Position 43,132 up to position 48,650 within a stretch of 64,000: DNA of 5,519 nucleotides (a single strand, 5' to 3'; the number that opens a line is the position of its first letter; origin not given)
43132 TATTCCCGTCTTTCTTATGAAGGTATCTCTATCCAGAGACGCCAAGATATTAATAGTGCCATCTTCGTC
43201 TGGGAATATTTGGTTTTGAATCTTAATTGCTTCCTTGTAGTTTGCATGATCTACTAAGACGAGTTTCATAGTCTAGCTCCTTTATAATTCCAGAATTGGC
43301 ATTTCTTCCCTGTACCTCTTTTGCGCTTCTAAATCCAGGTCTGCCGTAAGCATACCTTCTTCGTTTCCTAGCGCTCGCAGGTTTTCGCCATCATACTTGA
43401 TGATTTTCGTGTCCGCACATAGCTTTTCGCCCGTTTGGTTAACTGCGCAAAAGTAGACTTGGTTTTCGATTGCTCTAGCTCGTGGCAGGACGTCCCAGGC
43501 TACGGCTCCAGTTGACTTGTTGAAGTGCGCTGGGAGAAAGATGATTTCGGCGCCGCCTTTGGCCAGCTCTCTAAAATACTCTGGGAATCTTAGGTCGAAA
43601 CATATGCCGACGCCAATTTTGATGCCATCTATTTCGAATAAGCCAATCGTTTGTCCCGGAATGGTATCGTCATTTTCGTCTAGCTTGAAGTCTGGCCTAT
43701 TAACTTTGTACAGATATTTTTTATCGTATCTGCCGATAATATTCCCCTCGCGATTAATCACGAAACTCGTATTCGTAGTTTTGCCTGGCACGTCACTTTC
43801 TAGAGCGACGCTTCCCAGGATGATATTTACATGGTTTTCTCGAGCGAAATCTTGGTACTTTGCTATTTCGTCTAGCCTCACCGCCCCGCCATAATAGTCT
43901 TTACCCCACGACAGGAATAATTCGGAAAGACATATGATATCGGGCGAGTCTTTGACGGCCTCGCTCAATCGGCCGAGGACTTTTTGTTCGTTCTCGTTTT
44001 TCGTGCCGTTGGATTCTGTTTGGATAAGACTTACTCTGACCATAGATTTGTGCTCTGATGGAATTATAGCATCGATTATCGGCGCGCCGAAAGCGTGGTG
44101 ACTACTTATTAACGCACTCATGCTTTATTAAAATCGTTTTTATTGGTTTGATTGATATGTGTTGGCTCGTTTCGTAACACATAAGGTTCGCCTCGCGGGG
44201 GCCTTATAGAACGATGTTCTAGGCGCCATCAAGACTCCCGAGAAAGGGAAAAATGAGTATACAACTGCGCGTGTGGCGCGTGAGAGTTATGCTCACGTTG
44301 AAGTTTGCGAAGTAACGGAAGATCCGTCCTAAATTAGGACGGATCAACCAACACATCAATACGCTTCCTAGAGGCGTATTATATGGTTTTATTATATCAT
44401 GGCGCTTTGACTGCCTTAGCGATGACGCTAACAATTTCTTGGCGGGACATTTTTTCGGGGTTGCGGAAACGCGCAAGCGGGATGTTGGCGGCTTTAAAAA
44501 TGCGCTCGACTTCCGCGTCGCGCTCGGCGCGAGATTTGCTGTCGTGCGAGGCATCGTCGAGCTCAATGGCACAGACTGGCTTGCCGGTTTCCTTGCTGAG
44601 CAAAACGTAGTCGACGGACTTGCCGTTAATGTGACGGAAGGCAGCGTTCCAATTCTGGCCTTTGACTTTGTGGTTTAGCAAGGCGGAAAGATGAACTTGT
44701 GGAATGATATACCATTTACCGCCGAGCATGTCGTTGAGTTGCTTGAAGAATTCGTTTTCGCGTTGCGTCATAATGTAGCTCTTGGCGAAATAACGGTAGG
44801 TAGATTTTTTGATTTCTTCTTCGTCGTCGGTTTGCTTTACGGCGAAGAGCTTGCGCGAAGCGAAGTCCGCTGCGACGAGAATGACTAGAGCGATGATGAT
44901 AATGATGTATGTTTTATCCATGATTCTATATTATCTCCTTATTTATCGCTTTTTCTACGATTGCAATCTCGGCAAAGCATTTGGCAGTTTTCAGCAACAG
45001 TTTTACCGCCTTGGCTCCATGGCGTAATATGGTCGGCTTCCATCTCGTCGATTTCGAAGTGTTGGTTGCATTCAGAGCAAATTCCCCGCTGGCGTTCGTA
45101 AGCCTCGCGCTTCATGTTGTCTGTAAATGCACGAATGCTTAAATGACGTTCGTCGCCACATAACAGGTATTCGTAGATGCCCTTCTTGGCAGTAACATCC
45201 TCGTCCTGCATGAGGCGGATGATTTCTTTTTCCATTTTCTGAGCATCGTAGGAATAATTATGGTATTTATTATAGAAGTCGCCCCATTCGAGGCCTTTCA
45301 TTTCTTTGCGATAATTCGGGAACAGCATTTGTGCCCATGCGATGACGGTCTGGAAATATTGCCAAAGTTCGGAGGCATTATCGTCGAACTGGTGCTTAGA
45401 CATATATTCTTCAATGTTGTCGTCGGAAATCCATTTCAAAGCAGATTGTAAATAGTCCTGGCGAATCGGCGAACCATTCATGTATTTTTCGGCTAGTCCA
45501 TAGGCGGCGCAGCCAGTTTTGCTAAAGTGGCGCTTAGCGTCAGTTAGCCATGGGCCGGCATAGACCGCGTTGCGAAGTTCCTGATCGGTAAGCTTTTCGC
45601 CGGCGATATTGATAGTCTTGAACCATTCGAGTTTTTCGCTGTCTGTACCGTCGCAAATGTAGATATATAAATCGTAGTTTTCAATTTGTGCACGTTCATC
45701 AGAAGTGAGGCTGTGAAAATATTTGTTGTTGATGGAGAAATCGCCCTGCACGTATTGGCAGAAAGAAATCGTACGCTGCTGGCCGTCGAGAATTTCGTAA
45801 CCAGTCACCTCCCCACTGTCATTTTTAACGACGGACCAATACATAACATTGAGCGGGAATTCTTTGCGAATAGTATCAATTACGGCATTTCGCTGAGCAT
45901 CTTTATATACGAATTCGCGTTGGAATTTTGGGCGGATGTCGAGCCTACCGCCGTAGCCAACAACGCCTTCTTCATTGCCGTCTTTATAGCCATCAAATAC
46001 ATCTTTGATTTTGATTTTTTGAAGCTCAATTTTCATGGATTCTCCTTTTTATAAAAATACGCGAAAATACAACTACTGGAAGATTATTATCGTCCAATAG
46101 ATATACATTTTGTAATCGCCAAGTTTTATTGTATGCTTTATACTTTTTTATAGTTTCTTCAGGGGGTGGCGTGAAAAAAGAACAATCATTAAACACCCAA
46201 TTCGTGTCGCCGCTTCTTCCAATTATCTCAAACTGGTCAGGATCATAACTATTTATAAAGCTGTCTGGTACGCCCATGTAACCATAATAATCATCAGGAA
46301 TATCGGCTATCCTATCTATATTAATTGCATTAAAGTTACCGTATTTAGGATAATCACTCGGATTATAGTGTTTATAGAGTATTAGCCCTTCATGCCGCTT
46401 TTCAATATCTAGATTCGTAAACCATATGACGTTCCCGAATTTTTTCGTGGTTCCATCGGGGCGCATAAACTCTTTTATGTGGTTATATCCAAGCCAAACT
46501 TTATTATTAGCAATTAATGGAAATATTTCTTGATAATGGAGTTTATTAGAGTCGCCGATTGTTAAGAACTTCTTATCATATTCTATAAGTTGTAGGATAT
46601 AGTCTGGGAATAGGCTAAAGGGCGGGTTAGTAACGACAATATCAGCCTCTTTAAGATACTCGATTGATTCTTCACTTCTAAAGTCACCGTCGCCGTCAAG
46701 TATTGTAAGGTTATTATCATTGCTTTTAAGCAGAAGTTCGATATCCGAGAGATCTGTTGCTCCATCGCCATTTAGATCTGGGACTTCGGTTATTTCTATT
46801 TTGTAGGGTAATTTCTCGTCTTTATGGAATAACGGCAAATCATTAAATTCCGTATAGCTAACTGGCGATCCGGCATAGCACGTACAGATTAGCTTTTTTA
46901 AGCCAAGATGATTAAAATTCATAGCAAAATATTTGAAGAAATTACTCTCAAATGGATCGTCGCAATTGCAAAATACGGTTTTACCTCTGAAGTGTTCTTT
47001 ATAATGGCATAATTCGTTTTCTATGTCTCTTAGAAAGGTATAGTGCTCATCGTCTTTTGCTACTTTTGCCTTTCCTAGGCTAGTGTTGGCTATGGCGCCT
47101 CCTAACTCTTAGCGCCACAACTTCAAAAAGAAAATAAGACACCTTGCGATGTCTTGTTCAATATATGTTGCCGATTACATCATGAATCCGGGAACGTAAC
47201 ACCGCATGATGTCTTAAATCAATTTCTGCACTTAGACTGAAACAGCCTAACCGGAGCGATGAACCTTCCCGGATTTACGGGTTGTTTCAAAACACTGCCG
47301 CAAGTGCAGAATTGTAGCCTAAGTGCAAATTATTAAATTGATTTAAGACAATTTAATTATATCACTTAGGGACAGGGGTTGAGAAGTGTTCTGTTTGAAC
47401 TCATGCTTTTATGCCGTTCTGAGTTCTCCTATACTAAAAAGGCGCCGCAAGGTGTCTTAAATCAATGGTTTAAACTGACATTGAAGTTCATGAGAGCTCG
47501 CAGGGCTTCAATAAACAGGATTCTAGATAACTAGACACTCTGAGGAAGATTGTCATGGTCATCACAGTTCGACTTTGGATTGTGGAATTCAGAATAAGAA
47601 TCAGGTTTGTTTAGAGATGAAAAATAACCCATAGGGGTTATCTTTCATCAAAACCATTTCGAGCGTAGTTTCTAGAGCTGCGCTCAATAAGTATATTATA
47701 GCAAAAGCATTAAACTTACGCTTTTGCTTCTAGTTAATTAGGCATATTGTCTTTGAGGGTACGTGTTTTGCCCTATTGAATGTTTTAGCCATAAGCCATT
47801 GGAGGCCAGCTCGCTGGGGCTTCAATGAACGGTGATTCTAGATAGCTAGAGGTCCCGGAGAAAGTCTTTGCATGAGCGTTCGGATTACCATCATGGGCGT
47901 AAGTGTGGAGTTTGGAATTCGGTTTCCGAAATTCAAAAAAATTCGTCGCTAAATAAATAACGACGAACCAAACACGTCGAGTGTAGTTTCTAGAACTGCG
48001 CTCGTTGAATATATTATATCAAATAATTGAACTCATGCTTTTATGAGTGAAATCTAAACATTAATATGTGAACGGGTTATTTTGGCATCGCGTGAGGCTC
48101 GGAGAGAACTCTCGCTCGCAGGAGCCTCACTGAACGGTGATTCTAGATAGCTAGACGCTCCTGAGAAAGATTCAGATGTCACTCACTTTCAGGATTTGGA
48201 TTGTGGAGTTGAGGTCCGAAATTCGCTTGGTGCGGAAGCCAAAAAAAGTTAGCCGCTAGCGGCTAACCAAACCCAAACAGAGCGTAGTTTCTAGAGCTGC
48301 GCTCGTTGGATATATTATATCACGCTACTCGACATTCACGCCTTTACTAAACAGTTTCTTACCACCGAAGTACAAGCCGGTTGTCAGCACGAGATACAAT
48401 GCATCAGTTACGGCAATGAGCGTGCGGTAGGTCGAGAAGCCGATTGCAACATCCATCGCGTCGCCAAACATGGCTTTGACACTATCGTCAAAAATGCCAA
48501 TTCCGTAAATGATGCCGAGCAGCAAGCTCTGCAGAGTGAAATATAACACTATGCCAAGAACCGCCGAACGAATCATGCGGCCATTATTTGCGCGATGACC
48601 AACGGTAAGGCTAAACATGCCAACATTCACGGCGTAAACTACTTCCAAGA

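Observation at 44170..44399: Fourth diverged copy of the cassette on the far side of the R-M-like genes: the defense trio is bracketed by cassette paralogs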

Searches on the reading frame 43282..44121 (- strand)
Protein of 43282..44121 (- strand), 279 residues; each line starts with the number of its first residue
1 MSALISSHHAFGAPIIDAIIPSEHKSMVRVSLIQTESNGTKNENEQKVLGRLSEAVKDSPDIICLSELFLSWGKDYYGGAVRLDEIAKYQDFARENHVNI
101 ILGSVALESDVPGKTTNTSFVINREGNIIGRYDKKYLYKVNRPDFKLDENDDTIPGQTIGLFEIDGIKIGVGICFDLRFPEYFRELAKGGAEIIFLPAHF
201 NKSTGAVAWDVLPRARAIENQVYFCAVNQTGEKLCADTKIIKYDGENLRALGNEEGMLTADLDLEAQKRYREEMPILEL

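Call 7: search_protein_families(library=pfam, proteins=[window:43282-44121:-])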
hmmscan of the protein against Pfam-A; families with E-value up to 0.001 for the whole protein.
window:43282-44121:- (279 aa): 1 family
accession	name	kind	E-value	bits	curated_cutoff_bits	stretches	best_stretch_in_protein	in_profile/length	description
PF00795.27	CN_hydrolase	-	1.9e-36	126.1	23.2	1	29-271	1-255/256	Carbon-nitrogen hydrolase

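Call 9: find_encoding_contigs(protein=window:43282-44121:-, flank=10000, max_places=10)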
Protein window:43282-44121:- (279 aa): 7 contigs read that carry it; 6 places shown.
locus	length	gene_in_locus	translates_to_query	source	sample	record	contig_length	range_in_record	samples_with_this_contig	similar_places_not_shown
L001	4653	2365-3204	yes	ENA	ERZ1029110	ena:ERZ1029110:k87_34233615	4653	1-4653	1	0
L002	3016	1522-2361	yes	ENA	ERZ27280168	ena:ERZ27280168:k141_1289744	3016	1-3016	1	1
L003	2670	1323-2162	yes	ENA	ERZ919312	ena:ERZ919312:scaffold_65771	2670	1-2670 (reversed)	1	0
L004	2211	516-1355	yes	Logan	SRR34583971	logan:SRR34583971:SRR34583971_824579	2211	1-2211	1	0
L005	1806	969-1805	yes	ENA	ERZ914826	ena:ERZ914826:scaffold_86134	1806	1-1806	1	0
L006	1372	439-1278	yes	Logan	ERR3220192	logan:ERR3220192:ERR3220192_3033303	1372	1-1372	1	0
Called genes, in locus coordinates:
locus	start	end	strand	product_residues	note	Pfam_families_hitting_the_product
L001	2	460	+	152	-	?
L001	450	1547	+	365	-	PF03235:GmrSD_N, PF01844:HNH, PF14279:HNH_5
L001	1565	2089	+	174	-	PF10881:DUF2726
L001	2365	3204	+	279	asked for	PF00795:CN_hydrolase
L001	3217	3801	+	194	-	PF00583:Acetyltransf_1, PF13673:Acetyltransf_10 (weak), PF13508:Acetyltransf_7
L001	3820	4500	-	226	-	PF03167:UDG (weak)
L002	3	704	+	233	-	?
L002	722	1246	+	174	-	PF10881:DUF2726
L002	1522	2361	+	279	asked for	PF00795:CN_hydrolase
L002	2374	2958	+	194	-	PF00583:Acetyltransf_1, PF13673:Acetyltransf_10 (weak), PF13508:Acetyltransf_7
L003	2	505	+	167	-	?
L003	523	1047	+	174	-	PF10881:DUF2726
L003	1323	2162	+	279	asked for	PF00795:CN_hydrolase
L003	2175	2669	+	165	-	?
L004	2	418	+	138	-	?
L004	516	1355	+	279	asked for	PF00795:CN_hydrolase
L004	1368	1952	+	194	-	PF00583:Acetyltransf_1, PF13673:Acetyltransf_10 (weak), PF13508:Acetyltransf_7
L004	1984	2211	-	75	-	?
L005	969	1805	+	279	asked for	PF00795:CN_hydrolase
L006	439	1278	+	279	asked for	PF00795:CN_hydrolase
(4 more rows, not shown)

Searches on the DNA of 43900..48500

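Call 6: search_rna_families(source=window, start=43900, end=48500, threshold=evalue, max_evalue=10, show_alignments=3)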
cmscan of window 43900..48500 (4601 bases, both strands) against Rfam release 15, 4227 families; matches with E-value up to 10: 7.
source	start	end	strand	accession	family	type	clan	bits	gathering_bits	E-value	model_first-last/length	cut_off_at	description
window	44354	44399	+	RF00238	ctRNA_pND324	Gene; antisense;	-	23.5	45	3.8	1-86/86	no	ctRNA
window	45990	46024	+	RF01334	CRISPR-DR21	Gene; CRISPR;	-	21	48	3.8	1-37/37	no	CRISPR RNA direct repeat element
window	44885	44954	+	RF01192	SNORD11B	Gene; snRNA; snoRNA; CD-box;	CL00103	19.7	50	9.1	1-87/87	no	Small nucleolar RNA SNORD11B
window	44933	44991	-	RF01726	SAM-II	Cis-reg; riboswitch;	-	18.2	44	6.3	1-60/60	no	SAM-II riboswitch aptamer (SAM-II long loop)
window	44886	44928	+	RF00323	snoR79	Gene; snRNA; snoRNA; CD-box;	-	17.5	80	8.5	1-65/65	no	Small nucleolar RNA R79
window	44666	44692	+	RF03156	L31-Firmicutes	Cis-reg; leader;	CL00118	15.9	33.3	8.6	1-32/32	no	L31-Firmicutes ribosomal protein leader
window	44325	44394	+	RF02288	TtnuCD11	Gene; snRNA; snoRNA; CD-box;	-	14.8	70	6.9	1-74/74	no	Tetrahymena snoRNA TtnuCD11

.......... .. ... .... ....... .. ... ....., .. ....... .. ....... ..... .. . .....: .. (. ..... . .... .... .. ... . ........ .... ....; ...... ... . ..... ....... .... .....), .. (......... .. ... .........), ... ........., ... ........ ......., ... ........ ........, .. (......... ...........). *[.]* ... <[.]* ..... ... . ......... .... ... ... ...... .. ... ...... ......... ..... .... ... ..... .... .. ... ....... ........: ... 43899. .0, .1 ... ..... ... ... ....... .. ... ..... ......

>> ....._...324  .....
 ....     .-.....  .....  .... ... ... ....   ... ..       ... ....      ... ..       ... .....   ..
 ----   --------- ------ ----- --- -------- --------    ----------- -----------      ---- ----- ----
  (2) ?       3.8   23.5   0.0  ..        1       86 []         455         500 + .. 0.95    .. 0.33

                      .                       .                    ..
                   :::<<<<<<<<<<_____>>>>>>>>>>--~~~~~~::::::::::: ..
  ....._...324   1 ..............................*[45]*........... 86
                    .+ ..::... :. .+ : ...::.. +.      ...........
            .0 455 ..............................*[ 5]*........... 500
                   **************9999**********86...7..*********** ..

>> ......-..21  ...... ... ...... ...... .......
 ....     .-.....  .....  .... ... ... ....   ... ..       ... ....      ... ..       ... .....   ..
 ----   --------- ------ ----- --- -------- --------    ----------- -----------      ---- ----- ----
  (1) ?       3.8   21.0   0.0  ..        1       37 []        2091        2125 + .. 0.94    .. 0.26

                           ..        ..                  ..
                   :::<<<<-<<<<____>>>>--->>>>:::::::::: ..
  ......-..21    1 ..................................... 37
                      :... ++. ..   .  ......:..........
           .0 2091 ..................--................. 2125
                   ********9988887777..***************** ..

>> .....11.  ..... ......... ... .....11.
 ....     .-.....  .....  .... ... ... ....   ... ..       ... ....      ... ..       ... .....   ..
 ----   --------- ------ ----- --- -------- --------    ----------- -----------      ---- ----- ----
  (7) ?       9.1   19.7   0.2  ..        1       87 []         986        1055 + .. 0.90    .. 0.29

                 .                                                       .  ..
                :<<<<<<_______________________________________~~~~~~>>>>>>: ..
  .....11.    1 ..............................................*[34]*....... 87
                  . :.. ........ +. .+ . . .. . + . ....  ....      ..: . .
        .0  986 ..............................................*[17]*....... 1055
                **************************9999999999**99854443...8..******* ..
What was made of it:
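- On Known antitoxin or antisense RNA families in Rfam: Only chance-level hits with E of 3.8 or more in 43900-48500 (call 6).
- Closest known: Type I systems of Bacillus that overlap at the 3' end. Different: There is no sequence or structure match in Rfam down to E=10 (call 6).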

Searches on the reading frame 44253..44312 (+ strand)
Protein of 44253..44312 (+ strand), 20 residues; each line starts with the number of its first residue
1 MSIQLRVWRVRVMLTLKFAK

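Call 46: search_protein_families(library=pfam, proteins=[window:44253-44312:+], max_evalue=10)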
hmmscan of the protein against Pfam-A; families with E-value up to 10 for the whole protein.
seq(20 aa): 0 families

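Call 47: search_protein_families(library=ncbifam, proteins=[window:44253-44312:+], max_evalue=10)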
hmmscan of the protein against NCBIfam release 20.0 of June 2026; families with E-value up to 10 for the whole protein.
seq(20 aa): 0 families
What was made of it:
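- On Fst/par family: No Pfam or NCBIfam hit at E up to 10 (calls 46 and 47).
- Tried and rejected: Pfam and NCBIfam scans of the peptides gave nothing (calls 46 and 47).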

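Call 71: list_cluster_members(proteins=[window:44253-44312:+, window:47872-47949:+, window:48176-48256:+, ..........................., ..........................])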
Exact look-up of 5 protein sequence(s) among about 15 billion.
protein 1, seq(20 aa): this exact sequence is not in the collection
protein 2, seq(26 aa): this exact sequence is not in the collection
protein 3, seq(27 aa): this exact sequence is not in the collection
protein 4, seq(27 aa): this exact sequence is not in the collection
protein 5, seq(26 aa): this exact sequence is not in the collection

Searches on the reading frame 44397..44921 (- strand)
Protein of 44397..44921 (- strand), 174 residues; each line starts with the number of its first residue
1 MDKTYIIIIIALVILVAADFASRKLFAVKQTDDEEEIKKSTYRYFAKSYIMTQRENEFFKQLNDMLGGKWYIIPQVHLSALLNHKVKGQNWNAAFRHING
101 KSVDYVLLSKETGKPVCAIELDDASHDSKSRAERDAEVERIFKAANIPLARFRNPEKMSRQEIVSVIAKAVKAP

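Call 7: search_protein_families(library=pfam, proteins=[window:44397-44921:-])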
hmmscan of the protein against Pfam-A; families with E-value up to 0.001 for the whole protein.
window:44397-44921:- (174 aa): 1 family
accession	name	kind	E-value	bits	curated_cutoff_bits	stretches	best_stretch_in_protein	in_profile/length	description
PF10881.14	DUF2726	-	4.1e-28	98.1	24.7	1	48-168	2-124/126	Protein of unknown function (DUF2726)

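Call 59: search_protein_families(library=ncbifam, proteins=[window:44397-44921:-], max_evalue=0.01)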
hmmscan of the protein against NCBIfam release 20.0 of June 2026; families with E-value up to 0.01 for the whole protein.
window:44397-44921:- (174 aa): 0 families

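Call 62: search_protein_families(library=padloc, proteins=[window:44397-44921:-], max_evalue=0.001)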
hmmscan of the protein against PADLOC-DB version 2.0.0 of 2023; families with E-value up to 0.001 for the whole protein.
window:44397-44921:- (174 aa): 0 families

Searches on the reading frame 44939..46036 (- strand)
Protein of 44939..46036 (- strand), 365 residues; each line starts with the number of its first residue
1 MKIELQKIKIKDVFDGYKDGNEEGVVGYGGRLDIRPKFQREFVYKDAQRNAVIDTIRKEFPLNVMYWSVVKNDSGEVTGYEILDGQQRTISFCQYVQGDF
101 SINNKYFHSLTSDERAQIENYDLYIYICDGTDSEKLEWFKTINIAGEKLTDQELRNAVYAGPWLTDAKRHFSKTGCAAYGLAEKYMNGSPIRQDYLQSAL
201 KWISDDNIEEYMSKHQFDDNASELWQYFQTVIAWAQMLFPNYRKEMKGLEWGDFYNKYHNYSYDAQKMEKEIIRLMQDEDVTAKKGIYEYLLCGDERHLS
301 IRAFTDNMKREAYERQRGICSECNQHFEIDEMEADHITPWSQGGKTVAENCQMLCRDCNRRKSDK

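Call 7: search_protein_families(library=pfam, proteins=[window:44939-46036:-])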
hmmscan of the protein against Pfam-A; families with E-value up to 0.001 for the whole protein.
window:44939-46036:- (365 aa): 3 families
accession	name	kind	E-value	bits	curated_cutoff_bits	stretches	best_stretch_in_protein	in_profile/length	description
PF03235.19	GmrSD_N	-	4.7e-18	66.5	33.2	1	20-159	11-198/199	GmrSD restriction endonuclease, N-terminal domain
PF01844.29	HNH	-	1e-14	54.8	21.4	1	320-365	1-47/47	HNH endonuclease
PF14279.12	HNH_5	-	3e-09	37.1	27.5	1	320-364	1-45/56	HNH endonuclease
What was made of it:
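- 44939..46036 (-): Type II restriction endonuclease (DUF262/GmrSD_N plus HNH). Pfam in call 7.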

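Call 59: search_protein_families(library=ncbifam, proteins=[window:44939-46036:-], max_evalue=0.01)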
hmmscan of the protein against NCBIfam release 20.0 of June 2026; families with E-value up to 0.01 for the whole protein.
window:44939-46036:- (365 aa): 2 families
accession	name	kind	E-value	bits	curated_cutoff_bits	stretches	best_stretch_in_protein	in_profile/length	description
NF049971.1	CRISPR_Cas9d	exception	3.4e-08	32.6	375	1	301-365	529-596/986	type II CRISPR RNA-guided endonuclease Cas9d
NF040563.1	guided_IscB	equivalog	1.2e-05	24.6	175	1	309-364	184-237/314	RNA-guided endonuclease IscB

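Call 62: search_protein_families(library=padloc, proteins=[window:44939-46036:-], max_evalue=0.001)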
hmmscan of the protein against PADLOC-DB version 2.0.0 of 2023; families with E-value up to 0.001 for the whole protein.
window:44939-46036:- (365 aa): 9 families
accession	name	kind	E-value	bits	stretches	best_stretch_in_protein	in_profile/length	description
PDLC03418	REase_II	-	3.5e-145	481.8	1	1-365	1-372/372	Type II restriction enzyme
PDLC03877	NsnA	-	7.6e-24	82.7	1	30-164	63-205/385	-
PDLC04027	PD-T4-2_A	-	2.5e-12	44.5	1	30-163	50-199/363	-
PDLC04151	HEC-05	-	2.3e-06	24.6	1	36-82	43-90/600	-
PDLC04150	HEC-05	-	2.4e-05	21.4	1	36-74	25-64/583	-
PDLC00345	PtuB1|PtuB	-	0.0007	17.2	0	266-365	9-104/223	Unknown function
PDLC03656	mREase_IV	-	0.00073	17.3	0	313-361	200-254/277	Type IV methyl-directed restriction enzyme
PDLC01256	Cas9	-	0.0008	16.3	0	298-365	492-562/711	"CAS-II-A,CAS-II-B,CAS-II-C; effector__SPE"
PDLC00353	PtuB1|PtuB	-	0.00095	17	0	302-341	35-74/196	Unknown function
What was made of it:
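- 44939..46036 (-): PADLOC REase_II, full-length match, E=3.5e-145 (call 62).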
